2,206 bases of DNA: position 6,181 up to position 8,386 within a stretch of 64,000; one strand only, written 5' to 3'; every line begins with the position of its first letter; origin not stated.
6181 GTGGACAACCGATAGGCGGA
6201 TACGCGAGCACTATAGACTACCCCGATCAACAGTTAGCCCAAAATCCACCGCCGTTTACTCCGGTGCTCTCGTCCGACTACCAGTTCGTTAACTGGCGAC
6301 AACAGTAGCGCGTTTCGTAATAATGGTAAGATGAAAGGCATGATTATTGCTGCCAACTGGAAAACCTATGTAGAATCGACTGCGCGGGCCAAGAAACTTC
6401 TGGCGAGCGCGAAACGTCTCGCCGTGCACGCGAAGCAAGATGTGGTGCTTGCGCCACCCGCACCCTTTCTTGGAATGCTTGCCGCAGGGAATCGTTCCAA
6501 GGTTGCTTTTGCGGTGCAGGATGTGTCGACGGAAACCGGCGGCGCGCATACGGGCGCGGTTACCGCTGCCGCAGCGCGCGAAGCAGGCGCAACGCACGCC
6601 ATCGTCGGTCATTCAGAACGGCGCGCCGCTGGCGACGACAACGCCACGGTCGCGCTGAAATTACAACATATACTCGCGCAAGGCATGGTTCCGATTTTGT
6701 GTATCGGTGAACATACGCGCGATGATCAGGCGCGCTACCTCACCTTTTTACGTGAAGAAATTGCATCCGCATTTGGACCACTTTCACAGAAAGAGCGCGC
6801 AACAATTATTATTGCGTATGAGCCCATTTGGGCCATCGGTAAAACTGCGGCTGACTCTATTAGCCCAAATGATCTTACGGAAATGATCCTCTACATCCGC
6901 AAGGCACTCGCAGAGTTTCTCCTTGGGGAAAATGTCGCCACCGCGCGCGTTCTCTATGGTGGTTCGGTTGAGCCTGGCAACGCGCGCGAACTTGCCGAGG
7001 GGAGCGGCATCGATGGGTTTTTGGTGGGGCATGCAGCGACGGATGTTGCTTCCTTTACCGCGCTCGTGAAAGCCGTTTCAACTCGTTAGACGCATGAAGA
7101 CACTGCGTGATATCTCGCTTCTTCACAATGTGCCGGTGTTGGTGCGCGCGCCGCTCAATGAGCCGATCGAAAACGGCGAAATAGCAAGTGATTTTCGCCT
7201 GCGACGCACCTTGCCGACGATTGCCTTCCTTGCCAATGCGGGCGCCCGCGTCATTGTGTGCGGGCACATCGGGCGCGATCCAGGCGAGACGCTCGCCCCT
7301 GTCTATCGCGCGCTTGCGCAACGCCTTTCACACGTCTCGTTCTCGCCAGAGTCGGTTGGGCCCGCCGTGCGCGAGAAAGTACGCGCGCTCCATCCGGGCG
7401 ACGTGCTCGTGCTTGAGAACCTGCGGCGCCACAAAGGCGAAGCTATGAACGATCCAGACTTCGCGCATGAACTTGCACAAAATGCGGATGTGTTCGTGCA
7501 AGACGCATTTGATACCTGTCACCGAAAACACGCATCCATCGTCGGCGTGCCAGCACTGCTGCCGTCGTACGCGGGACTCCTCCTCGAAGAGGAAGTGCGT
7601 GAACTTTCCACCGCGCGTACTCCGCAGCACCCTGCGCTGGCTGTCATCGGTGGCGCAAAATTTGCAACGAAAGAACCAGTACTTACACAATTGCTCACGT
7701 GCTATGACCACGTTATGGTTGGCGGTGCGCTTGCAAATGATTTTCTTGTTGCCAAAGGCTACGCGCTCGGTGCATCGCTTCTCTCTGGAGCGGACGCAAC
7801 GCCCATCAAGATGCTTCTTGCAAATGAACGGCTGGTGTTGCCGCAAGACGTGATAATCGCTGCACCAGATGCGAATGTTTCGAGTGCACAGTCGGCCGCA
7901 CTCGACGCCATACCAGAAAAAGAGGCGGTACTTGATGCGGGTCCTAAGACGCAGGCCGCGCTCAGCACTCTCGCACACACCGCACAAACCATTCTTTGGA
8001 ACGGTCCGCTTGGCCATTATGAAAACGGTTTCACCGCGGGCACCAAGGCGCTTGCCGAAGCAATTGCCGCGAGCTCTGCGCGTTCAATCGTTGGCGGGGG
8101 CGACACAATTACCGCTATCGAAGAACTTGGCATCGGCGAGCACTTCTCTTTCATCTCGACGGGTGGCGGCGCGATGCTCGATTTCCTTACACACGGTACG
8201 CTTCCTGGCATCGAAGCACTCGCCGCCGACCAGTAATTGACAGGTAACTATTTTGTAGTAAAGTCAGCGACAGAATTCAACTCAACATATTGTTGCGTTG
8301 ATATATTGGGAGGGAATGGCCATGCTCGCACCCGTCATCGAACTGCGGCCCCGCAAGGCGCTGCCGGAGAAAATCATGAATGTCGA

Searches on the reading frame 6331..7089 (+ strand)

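Call 16: search_protein_families(library=pfam, proteins=[window:6331-7089:+], max_evalue=0.001)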
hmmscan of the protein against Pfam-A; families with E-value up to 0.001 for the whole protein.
window:6331-7089:+ (252 aa): 1 family
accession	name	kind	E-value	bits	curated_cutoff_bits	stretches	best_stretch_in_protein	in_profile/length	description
PF00121.24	TIM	-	2.3e-62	211.1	20.1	1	4-248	1-244/245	Triosephosphate isomerase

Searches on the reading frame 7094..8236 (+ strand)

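Call 16: search_protein_families(library=pfam, proteins=[window:7094-8236:+], max_evalue=0.001)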
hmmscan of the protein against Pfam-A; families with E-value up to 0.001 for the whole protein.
window:7094-8236:+ (380 aa): 1 family
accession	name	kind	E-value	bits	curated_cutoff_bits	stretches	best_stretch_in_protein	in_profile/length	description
PF00162.24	PGK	-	7.8e-107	358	27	1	10-366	6-377/379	Phosphoglycerate kinase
